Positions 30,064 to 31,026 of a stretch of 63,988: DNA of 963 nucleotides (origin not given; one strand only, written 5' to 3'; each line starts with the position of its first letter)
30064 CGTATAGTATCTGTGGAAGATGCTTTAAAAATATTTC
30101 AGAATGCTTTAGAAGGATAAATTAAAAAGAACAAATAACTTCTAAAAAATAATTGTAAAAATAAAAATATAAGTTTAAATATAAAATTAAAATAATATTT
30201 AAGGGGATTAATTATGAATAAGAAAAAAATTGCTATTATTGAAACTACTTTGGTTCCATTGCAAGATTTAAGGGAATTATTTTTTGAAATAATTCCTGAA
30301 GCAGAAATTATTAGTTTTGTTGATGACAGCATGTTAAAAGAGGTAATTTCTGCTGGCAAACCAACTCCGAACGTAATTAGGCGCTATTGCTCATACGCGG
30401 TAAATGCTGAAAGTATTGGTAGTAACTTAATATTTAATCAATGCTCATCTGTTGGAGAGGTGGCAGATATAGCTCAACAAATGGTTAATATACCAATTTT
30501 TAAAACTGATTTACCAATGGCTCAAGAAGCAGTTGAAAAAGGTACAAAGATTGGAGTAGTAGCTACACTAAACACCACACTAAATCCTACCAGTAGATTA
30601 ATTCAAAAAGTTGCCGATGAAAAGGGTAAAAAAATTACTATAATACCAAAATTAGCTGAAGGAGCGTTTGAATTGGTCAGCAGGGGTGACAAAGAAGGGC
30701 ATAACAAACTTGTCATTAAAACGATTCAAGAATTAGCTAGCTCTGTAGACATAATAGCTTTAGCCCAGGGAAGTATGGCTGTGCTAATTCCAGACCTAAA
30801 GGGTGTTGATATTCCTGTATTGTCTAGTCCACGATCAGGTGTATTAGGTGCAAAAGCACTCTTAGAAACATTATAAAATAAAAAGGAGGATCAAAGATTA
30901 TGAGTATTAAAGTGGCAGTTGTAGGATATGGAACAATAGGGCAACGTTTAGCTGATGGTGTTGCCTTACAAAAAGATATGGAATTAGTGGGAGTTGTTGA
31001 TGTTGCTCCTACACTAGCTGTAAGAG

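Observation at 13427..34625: Composite TPP-enzyme-rich catabolic island with no matching textbook pathway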

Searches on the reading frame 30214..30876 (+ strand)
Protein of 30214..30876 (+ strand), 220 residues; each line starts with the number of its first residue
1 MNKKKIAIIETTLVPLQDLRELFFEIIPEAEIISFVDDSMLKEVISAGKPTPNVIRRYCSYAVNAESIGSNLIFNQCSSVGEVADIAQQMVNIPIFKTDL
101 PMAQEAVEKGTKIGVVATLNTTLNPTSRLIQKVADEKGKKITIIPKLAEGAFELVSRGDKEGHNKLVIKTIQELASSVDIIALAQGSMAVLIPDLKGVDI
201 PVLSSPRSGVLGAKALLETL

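Call 5: search_protein_families(library=pfam, proteins=[window:30214-30876:+])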
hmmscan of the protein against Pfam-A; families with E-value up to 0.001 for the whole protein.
window:30214-30876:+ (220 aa): 1 family
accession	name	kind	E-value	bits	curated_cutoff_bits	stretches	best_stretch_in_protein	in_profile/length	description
PF01177.27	Asp_Glu_race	-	1.7e-11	44.7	31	1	22-210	19-208/211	Asp/Glu/Hydantoin racemase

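Call 7: search_protein_families(library=ncbifam, proteins=[window:30214-30876:+], max_evalue=0.00001)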
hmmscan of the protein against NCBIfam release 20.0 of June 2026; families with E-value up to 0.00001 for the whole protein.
window:30214-30876:+ (220 aa): 0 families

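Call 45: search_solved_structures(query=window:30214-30876:+, show_alignments=2, max_evalue=1)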
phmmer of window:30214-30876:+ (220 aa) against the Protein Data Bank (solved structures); distinct sequences matched with E-value up to 1: 4.
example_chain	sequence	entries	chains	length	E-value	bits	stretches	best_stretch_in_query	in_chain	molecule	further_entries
6xr1_A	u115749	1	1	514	0.048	16.7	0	143-182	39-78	dTor_9x57R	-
2zsk_A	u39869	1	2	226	0.38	13.8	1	65-146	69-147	226aa long hypothetical aspartate racemase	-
6xr2_A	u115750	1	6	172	0.93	12.5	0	143-182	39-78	dTor_3x57R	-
8glr_A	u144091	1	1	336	0.94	12.5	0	134-189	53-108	SIS domain-containing protein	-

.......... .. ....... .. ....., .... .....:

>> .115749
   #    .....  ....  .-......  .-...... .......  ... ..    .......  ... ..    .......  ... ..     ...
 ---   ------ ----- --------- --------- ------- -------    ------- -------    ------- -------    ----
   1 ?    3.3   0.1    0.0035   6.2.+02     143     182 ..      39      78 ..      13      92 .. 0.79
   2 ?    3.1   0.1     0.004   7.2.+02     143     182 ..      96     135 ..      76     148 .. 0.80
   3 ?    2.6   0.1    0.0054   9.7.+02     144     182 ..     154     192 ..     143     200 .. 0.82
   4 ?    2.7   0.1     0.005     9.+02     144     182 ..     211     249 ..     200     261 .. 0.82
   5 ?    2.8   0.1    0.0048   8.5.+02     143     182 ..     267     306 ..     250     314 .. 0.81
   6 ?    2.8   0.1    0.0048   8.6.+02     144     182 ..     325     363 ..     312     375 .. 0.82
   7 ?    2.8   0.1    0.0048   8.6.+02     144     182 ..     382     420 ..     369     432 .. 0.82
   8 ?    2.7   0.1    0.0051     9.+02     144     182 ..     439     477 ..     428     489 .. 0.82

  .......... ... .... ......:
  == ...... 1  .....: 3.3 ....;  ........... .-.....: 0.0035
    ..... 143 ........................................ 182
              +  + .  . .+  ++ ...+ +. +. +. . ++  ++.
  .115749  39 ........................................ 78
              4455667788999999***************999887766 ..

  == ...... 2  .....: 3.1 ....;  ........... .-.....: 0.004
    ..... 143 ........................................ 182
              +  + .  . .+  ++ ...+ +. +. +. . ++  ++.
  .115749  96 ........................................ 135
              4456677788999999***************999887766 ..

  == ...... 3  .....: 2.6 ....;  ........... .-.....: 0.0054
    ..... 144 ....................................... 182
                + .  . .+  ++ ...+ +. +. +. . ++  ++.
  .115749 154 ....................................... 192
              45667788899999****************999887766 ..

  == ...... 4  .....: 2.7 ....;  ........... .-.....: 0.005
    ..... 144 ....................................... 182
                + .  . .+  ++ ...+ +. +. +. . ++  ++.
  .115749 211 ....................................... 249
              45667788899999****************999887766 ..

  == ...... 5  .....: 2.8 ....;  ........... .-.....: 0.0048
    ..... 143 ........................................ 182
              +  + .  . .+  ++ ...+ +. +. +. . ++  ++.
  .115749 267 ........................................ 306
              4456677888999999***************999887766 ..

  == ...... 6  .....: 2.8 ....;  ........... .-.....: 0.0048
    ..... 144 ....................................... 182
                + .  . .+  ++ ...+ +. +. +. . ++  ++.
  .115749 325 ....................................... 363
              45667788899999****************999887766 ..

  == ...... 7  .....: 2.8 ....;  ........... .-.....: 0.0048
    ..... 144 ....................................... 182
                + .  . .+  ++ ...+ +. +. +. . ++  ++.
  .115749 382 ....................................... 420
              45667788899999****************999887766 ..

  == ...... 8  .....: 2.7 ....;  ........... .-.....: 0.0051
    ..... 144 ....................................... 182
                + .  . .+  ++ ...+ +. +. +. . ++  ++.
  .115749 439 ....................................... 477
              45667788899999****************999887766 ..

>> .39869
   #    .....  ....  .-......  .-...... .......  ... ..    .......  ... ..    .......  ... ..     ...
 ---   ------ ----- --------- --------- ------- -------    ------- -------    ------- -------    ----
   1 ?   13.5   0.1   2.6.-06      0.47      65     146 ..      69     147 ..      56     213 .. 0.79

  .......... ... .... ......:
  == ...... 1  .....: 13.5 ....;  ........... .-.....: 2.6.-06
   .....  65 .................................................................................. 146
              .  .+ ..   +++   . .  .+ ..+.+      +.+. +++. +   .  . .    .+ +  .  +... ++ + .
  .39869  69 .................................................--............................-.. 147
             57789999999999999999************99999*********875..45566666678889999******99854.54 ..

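Call 53: find_related_loci(query=A2, collection=metagenome_contigs, flank=10000)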
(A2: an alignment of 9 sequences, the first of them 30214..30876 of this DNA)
Query A2 (220 aa) in metagenome_contigs; peptide patterns used: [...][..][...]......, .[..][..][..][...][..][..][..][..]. (x = any residue, [..] = any of these).
600 stretches matched a pattern (row limit reached: there are more); 501 encode a relative of the query (tblastn E <= 1e-3); the best 80 are kept; 80 distinct loci.
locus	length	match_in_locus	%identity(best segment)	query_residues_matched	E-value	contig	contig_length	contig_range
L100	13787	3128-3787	94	1-220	1e-137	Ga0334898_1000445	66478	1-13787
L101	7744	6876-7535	88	1-220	7e-130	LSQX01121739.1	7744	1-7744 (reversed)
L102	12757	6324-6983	77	1-220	2e-104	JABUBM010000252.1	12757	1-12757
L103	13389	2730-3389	76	1-220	4e-104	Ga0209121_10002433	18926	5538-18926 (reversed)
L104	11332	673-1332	76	1-220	4e-104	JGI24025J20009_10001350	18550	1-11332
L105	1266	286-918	74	10-220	2e-104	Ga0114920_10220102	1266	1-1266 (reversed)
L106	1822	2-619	78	15-220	7e-98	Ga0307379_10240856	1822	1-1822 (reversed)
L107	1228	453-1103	60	4-220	1e-91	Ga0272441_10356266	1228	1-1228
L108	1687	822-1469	52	3-217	2e-71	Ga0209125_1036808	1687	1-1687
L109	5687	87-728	51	4-217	2e-68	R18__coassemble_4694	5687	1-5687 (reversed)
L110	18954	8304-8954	48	4-220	4e-68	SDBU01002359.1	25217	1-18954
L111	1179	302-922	53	4-209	1e-72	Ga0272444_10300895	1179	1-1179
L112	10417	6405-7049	52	4-217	5e-68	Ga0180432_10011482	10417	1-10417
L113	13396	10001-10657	48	3-220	3e-67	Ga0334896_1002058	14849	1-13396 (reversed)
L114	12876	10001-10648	50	4-218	2e-67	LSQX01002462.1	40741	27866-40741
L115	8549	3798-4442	47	4-217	2e-66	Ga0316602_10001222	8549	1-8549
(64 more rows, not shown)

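Call 56: search_protein_families(library=pfam, proteins=[L100:302-2047:+, L100:2085-2879:+, L100:8700-9992:+, L101:5294-6778:+, L103:4235-6055:+, L103:6096-7019:+, L103:7202-7996:+, L112:3464-4948:+, L112:4959-6371:+, L115:2334-3776:+], max_evalue=0.00001)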
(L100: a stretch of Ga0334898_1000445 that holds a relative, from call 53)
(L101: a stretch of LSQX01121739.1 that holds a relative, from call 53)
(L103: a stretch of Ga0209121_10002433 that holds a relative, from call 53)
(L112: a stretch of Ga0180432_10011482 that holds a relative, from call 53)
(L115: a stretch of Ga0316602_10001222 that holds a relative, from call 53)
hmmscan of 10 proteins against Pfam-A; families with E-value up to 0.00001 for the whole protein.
L100:302-2047:+ (581 aa): 2 families
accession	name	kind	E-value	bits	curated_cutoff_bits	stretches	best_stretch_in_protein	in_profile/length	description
PF02129.25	Peptidase_S15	-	4.2e-45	154.9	23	1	24-309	1-262/262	X-Pro dipeptidyl-peptidase (S15 family)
PF08530.16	PepX_C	-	2.2e-36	126.3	22.5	1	331-526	2-187/217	X-Pro dipeptidyl-peptidase C-terminal non-catalytic domain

L100:2085-2879:+ (264 aa): 1 family
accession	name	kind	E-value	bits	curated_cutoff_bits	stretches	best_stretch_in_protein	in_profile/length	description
PF12762.13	DDE_Tnp_IS1595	-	9.3e-26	91.1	27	1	102-239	1-153/153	ISXO2-like transposase domain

L100:8700-9992:+ (430 aa): 1 family
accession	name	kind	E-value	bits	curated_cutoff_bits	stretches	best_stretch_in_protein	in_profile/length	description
PF00330.25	Aconitase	-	1.9e-92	311.1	28.7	2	56-295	45-306/463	Aconitase family (aconitate hydratase)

L101:5294-6778:+ (494 aa): 1 family
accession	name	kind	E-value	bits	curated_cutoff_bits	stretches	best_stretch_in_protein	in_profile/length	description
PF00171.27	Aldedh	-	8.1e-129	430.6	23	1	16-485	1-460/461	Aldehyde dehydrogenase family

L103:4235-6055:+ (606 aa): 1 family
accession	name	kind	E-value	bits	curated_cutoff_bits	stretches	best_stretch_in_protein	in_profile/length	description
PF00391.29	PEP-utilizers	-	4.1e-21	74.8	23.1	1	530-600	2-72/72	PEP-utilising enzyme, mobile domain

L103:6096-7019:+ (307 aa): 0 families

L103:7202-7996:+ (264 aa): 1 family
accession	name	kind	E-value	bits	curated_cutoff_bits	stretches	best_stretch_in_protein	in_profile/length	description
PF04199.19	Cyclase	-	1.2e-35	123.2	23.1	1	46-188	17-142/142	Putative cyclase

L112:3464-4948:+ (494 aa): 0 families

L112:4959-6371:+ (470 aa): 0 families

L115:2334-3776:+ (480 aa): 2 families
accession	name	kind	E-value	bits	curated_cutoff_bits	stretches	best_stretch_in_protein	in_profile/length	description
PF07005.16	SBD_N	-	1.5e-45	156.2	25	1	38-277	1-227/230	Sugar-binding N-terminal domain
PF17042.10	NBD_C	-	2.6e-35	122.8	28.3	1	304-468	1-168/168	Nucleotide-binding C-terminal domain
